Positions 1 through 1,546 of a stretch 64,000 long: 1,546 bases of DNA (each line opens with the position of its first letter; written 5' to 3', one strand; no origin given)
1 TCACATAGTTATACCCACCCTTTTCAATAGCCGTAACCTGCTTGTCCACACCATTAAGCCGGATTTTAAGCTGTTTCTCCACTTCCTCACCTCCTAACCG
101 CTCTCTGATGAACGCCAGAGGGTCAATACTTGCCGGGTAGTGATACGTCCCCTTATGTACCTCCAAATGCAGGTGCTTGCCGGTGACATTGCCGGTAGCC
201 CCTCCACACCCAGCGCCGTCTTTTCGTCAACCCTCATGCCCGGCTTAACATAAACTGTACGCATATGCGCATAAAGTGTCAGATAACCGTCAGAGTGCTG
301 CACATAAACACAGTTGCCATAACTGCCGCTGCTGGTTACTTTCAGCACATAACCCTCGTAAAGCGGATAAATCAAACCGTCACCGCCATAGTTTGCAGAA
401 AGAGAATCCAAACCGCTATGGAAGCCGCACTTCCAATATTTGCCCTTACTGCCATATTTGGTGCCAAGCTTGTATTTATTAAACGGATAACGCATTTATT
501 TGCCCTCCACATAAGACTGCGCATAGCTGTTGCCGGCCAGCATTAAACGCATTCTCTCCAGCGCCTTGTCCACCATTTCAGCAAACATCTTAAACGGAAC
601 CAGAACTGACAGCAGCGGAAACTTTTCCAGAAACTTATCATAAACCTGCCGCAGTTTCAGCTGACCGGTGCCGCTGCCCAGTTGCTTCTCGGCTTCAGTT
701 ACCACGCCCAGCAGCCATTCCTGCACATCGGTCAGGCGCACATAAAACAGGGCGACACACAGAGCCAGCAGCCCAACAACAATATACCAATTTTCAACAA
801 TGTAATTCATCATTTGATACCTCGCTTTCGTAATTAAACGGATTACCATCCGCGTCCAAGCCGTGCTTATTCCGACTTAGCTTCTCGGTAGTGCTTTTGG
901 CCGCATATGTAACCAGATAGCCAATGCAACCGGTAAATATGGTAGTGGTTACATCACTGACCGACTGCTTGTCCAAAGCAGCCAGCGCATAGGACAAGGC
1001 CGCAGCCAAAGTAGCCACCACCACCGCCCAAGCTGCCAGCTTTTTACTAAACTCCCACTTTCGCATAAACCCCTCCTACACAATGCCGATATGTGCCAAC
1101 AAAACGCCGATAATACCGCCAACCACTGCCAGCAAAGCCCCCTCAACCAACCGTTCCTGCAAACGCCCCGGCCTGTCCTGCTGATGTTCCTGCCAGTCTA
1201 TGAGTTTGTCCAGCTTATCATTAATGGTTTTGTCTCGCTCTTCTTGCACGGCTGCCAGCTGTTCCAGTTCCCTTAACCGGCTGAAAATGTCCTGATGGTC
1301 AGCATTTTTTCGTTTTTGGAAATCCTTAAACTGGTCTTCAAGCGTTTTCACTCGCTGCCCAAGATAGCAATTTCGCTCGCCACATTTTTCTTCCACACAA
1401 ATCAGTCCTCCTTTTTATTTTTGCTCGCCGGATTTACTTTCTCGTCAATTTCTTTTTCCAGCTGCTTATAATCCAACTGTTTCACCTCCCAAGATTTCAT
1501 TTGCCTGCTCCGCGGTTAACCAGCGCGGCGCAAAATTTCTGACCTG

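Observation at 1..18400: PBSX-like contractile-tail cluster with lysis and replication genes but no head-morphogenesis module (tailocin-like or defective element)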

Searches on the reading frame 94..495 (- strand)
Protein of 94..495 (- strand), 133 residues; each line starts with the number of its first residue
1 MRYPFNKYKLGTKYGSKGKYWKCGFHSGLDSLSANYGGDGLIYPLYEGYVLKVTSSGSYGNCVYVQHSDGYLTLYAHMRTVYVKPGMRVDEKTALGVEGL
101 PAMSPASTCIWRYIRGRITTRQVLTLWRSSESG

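Call 6: search_protein_families(library=pfam, max_evalue=0.01, proteins=[window:94-495:-])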
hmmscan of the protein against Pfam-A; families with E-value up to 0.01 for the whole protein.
window:94-495:- (133 aa): 1 family
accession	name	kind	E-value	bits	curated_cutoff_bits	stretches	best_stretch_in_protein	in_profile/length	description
PF01551.29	Peptidase_M23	-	1e-12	48.5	28.7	1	25-98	2-72/96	Peptidase family M23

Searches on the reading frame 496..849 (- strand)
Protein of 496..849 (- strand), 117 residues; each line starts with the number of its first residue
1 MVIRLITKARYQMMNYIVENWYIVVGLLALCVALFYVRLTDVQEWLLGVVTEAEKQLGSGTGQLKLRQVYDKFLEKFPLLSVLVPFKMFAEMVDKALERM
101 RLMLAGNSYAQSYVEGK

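Call 6: search_protein_families(library=pfam, max_evalue=0.01, proteins=[window:496-849:-])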
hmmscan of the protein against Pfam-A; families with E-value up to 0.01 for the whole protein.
window:496-849:- (117 aa): 0 families

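Call 34: search_protein_families(library=phrogs, max_evalue=0.001, proteins=[window:496-810:-])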
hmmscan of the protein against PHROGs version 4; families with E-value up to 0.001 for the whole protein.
window:496-810:- (104 aa): 2 families
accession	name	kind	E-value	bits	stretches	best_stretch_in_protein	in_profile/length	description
phrog_36029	-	unknown function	3.9e-25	89.9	1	1-100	1-111/121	-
phrog_15303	-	unknown function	1.7e-11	45.3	1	4-102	14-114/119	-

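Call 49: search_protein_families(library=ncbifam, max_evalue=0.01, proteins=[window:496-810:-])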
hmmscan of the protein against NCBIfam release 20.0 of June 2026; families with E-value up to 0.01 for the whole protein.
window:496-810:- (104 aa): 0 families

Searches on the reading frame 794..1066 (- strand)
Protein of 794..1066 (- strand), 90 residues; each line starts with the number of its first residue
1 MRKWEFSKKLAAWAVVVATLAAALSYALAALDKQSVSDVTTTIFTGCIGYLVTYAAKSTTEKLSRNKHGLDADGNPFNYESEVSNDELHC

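Call 6: search_protein_families(library=pfam, max_evalue=0.01, proteins=[window:794-1066:-])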
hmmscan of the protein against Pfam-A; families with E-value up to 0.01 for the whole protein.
window:794-1066:- (90 aa): 0 families

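Call 29: find_encoding_contigs(protein=window:794-1066:-, flank=10000, max_places=10)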
Protein window:794-1066:- (90 aa): 22 contigs read that carry it; 10 places shown.
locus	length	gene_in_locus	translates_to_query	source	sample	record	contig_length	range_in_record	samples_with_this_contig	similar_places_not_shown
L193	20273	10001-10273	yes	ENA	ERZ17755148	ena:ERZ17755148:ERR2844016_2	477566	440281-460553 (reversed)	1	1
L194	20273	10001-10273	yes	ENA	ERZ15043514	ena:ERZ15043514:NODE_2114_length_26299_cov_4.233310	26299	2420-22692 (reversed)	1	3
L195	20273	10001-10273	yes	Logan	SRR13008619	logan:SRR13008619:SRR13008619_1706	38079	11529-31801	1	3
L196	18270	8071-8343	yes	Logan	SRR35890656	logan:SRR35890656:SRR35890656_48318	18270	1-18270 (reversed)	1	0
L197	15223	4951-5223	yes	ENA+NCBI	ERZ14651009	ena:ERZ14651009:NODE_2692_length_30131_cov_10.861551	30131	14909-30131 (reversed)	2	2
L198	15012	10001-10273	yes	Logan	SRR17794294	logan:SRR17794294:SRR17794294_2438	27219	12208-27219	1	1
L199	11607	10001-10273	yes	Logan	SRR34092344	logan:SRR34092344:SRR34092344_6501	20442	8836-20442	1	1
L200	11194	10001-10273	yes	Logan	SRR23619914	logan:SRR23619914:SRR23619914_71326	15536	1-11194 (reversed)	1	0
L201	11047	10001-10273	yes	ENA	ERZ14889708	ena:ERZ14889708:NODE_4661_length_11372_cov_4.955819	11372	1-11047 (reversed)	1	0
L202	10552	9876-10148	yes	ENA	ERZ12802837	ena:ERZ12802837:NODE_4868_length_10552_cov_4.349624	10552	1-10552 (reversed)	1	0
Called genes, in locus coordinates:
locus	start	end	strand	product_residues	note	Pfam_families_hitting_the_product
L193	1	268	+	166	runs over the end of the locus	-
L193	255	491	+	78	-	-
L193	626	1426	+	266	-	-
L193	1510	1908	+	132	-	-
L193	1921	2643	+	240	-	PF25223:DUF7841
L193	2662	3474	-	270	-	-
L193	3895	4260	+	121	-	PF20458:DUF6711 (weak)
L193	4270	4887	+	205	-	-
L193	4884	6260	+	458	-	PF01442:Apolipoprotein (weak), PF07902:Gp58 (weak)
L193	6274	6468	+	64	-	-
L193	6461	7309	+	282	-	PF01391:Collagen (weak)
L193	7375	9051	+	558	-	PF01391:Collagen (weak)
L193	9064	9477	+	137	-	-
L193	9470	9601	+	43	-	PF09693:Phage_XkdX (weak)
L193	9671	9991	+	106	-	-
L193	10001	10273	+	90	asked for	-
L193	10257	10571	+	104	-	-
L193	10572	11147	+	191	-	PF01551:Peptidase_M23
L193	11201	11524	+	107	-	-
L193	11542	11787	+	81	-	-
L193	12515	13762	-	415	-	PF00589:Phage_integrase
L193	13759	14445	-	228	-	PF13560:HTH_31 (weak), PF01381:HTH_3 (weak)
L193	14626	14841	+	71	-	PF12728:HTH_17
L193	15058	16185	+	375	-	PF03389:MobA_MobL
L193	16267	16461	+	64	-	-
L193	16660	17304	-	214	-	-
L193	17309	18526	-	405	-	PF02384:N6_Mtase, PF07669:Eco57I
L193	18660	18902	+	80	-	PF13560:HTH_31 (weak), PF01381:HTH_3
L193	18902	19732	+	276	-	-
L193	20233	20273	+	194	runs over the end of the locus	PF01227:GTP_cyclohydroI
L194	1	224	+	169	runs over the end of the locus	-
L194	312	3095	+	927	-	-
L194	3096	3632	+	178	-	-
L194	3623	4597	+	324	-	PF24032:YQBQ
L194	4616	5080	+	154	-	PF10844:DUF2577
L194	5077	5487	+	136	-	PF10934:Sheath_initiator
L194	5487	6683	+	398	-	PF26078:Baseplate_J_M (weak), PF26079:Baseplate_J_C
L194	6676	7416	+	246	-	PF10076:Phage_Mu_Gp48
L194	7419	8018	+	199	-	-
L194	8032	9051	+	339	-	-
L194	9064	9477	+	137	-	-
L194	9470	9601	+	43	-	PF09693:Phage_XkdX (weak)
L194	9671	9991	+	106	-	-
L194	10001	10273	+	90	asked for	-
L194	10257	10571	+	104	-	-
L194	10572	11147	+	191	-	PF01551:Peptidase_M23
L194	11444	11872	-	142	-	-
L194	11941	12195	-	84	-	PF13443:HTH_26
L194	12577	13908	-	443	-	PF01554:MatE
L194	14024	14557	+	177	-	PF03551:PadR, PF13601:HTH_34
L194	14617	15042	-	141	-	PF12647:RNHCP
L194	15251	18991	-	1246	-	PF18072:FGAR-AT_linker (weak), PF02769:AIRS_C, PF13507:GATase_5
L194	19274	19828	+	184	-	PF21349:RUBY_RBDX, PF27353:MJ0401 (faint), PF02915:Rubrerythrin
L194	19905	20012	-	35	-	-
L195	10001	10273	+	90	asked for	-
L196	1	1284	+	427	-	?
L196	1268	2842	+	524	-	PF00239:Resolvase, PF07508:Recombinase, PF13408:Zn_ribbon_recom, PF14287:DUF4368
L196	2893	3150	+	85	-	PF10844:DUF2577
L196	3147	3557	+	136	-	PF10934:Sheath_initiator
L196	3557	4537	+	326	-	PF26078:Baseplate_J_M (weak)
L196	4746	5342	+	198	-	PF10076:Phage_Mu_Gp48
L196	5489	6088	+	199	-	-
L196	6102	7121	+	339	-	-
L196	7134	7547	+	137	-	-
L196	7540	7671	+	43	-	PF09693:Phage_XkdX (weak)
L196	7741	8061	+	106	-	-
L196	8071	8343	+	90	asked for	-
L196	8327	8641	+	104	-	-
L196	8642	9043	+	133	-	PF01551:Peptidase_M23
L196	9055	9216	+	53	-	-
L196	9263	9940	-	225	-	-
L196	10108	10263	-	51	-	PF13443:HTH_26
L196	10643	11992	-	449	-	PF01554:MatE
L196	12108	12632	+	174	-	PF03551:PadR, PF13601:HTH_34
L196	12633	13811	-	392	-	PF00083:Sugar_tr (weak), PF07690:MFS_1, PF06779:MFS_4 (weak)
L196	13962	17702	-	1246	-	PF18072:FGAR-AT_linker (weak), PF02769:AIRS_C, PF13507:GATase_5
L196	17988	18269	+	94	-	?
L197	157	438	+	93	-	PF10934:Sheath_initiator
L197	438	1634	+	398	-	PF26078:Baseplate_J_M (weak), PF26079:Baseplate_J_C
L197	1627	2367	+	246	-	PF10076:Phage_Mu_Gp48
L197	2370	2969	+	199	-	-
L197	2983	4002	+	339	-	-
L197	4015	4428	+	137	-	-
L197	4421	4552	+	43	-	PF09693:Phage_XkdX (weak)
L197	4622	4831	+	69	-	-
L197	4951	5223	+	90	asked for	-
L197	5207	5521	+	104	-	-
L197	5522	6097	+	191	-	PF01551:Peptidase_M23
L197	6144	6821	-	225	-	-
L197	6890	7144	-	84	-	PF13443:HTH_26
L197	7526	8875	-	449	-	PF01554:MatE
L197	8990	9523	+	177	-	PF03551:PadR, PF13601:HTH_34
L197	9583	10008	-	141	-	PF12647:RNHCP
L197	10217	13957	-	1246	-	PF18072:FGAR-AT_linker (weak), PF02769:AIRS_C, PF13507:GATase_5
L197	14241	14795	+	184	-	PF21349:RUBY_RBDX, PF27353:MJ0401 (faint), PF02915:Rubrerythrin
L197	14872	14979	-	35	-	-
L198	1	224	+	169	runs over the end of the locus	-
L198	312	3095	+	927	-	-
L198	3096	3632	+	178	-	-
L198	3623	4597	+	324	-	PF24032:YQBQ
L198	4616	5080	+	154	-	PF10844:DUF2577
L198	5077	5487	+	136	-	PF10934:Sheath_initiator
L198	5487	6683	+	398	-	PF26078:Baseplate_J_M (weak), PF26079:Baseplate_J_C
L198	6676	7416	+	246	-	PF10076:Phage_Mu_Gp48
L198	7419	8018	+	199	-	-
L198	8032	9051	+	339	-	-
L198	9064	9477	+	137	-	-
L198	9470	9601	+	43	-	PF09693:Phage_XkdX (weak)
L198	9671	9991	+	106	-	-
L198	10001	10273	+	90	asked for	-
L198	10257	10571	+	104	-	-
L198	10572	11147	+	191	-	PF01551:Peptidase_M23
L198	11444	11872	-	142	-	-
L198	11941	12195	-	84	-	PF13443:HTH_26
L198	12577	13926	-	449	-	PF01554:MatE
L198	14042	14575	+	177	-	PF03551:PadR, PF13601:HTH_34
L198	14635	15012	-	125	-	?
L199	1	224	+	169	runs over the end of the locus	-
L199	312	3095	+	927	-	-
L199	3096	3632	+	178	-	-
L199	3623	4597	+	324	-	PF24032:YQBQ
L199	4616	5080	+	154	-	PF10844:DUF2577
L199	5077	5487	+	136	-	PF10934:Sheath_initiator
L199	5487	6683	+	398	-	PF26078:Baseplate_J_M (weak), PF26079:Baseplate_J_C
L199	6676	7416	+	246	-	PF10076:Phage_Mu_Gp48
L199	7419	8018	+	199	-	-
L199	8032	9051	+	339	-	-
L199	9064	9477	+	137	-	-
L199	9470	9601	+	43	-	PF09693:Phage_XkdX (weak)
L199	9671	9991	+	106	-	-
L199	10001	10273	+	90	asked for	-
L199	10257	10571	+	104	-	-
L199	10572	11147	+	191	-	PF01551:Peptidase_M23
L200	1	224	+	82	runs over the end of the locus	-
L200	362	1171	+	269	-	-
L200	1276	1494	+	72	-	-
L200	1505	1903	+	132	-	-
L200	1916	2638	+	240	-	PF25223:DUF7841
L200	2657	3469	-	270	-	-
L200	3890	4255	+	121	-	PF20458:DUF6711 (weak)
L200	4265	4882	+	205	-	-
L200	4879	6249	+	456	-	PF07902:Gp58 (weak), PF01442:Apolipoprotein (weak)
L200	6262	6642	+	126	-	-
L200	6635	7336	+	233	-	-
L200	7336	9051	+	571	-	-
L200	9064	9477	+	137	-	-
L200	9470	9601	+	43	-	PF09693:Phage_XkdX (weak)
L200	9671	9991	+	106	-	-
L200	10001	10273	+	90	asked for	-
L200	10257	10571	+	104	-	-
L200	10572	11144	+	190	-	PF01551:Peptidase_M23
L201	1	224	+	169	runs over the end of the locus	-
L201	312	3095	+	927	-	-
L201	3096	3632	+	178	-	-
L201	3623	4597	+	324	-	PF24032:YQBQ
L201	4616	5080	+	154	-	PF10844:DUF2577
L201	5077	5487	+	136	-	PF10934:Sheath_initiator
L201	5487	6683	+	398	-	PF26078:Baseplate_J_M (weak), PF26079:Baseplate_J_C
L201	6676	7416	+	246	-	PF10076:Phage_Mu_Gp48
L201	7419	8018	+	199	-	-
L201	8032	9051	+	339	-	-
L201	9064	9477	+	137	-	-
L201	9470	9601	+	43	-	PF09693:Phage_XkdX (weak)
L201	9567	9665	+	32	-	-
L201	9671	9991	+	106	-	-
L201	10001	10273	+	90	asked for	-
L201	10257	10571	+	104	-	-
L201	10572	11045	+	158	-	?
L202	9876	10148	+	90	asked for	-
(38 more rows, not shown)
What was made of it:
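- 496..1396 (-): Lysis accessory genes. The same cassette occurs in a different prophage of the species (call 29).
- On R-type tailocin (phage tail-like bacteriocin): It is intact in some other strains (call 29).
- Some strains (L194, L198, L199, L201) have every gene from tape measure to lysin intact (call 29). The distal half, including a 191-aa M23 lysin, is fully intact in L194, L198 and L199 (call 29). The lysis cassette is shared with another, apparently complete prophage (call 29). The lysis cassette is shared with a different prophage (L193, L200; call 29).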

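Call 34: search_protein_families(library=phrogs, max_evalue=0.001, proteins=[window:794-1066:-, L197:5522-6097:+])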
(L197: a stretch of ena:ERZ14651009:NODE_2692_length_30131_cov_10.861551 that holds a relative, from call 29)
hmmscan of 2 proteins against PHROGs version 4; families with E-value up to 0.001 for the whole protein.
window:794-1066:- (90 aa): 1 family
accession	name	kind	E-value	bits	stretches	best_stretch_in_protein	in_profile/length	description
phrog_27228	-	unknown function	5.4e-43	146.8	1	2-82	14-94/106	-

L197:5522-6097:+ (191 aa): 22 families
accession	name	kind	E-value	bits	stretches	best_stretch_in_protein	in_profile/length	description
phrog_6700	-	lysis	3.5e-19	68.3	1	19-157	2619-2754/2898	endolysin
phrog_3578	-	lysis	5.5e-17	63.2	1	2-137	208-363/405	endolysin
phrog_7767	-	other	2.5e-15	57.7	1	7-133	3-122/194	metallo-endopeptidase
phrog_1067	-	head and packaging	1.1e-13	51.6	1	25-119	761-850/991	minor head protein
phrog_14988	-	other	6.7e-13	50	1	9-115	15-128/272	peptidase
phrog_16615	-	other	3.5e-10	40.3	1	46-116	436-507/529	peptidase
phrog_3084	-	lysis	6.2e-10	39.7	1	8-131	10-135/468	endolysin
phrog_4070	-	tail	1.2e-09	37.9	1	21-157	620-751/989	tail length tape measure protein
phrog_10030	-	tail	1.2e-09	37.1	1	57-118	1950-2010/2105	tail length tape measure protein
phrog_36429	-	unknown function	2.5e-09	36.4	1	38-135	140-238/1159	-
phrog_21656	-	other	3.6e-09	36.2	1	42-131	650-744/1022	peptidase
phrog_28672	-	other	1.5e-08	34.7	1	21-113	282-373/397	metallo-endopeptidase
phrog_880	-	lysis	1.6e-08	35.4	1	7-131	14-137/435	endolysin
phrog_8537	-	unknown function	3.3e-08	34.2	1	53-139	40-127/384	-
phrog_28089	-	lysis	4.7e-08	32.3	1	7-132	575-699/1141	endolysin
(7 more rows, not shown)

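Call 49: search_protein_families(library=ncbifam, max_evalue=0.01, proteins=[window:794-1066:-])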
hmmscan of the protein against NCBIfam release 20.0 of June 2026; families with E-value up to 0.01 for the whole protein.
window:794-1066:- (90 aa): 0 families

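Call 59: search_protein_families(library=pfam, max_evalue=0.01, proteins=[L197:5522-6097:+])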
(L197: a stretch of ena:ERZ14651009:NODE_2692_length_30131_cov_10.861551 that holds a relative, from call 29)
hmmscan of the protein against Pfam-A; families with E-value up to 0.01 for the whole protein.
L197:5522-6097:+ (191 aa): 1 family
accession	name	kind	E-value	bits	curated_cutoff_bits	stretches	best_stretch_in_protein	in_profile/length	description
PF01551.29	Peptidase_M23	-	8.7e-20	71.2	28.7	1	25-116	2-90/96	Peptidase family M23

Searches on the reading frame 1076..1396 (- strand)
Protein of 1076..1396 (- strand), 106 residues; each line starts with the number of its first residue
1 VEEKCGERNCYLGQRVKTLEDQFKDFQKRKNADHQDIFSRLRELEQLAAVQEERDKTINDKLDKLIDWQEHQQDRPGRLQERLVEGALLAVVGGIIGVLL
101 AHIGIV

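Call 6: search_protein_families(library=pfam, max_evalue=0.01, proteins=[window:1076-1396:-])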
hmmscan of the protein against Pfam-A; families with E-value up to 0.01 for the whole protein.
window:1076-1396:- (106 aa): 2 families
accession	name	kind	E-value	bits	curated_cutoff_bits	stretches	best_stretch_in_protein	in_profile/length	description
PF13972.11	TetR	-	0.0011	19.2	25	1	12-59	47-94/144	Bacterial transcriptional repressor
PF24571.2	HEAT_SCC3-SA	-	0.0076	16.7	25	1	14-91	179-255/261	Cohesin subunit SCC3/SA, HEAT-repeats domain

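Call 33: search_protein_families(library=phrogs, max_evalue=0.001, proteins=[window:1076-1396:-])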
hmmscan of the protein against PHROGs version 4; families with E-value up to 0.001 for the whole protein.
window:1076-1396:- (106 aa): 2 families
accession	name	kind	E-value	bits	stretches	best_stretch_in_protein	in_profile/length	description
phrog_937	-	other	3.7e-09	37.9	1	8-105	5-112/115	hemolysin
phrog_1193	-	other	0.00085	20.3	0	36-102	17-73/76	hemolysin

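Call 49: search_protein_families(library=ncbifam, max_evalue=0.01, proteins=[window:1076-1396:-])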
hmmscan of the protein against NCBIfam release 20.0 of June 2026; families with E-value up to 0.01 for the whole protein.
window:1076-1396:- (106 aa): 4 families
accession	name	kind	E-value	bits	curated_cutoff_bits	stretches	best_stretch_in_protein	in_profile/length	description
TIGR04211.1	SH3_and_anchor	equivalog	0.00063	19.4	65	1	12-103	99-187/198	TIGR04211 family SH3 domain-containing protein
NF043058.1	T4SS_LegC2C7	subfamily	0.0041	16.1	350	1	17-81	262-326/348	LegC2/C7 family Dot/Icm T4SS effector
TIGR03434.1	ADOP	subfamily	0.0071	14.5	622.3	1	79-105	318-344/803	ADOP family duplicated permease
NF007861.0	PRK10573.1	equivalog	0.0082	15.2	401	1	15-100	301-384/401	protein transport protein HofC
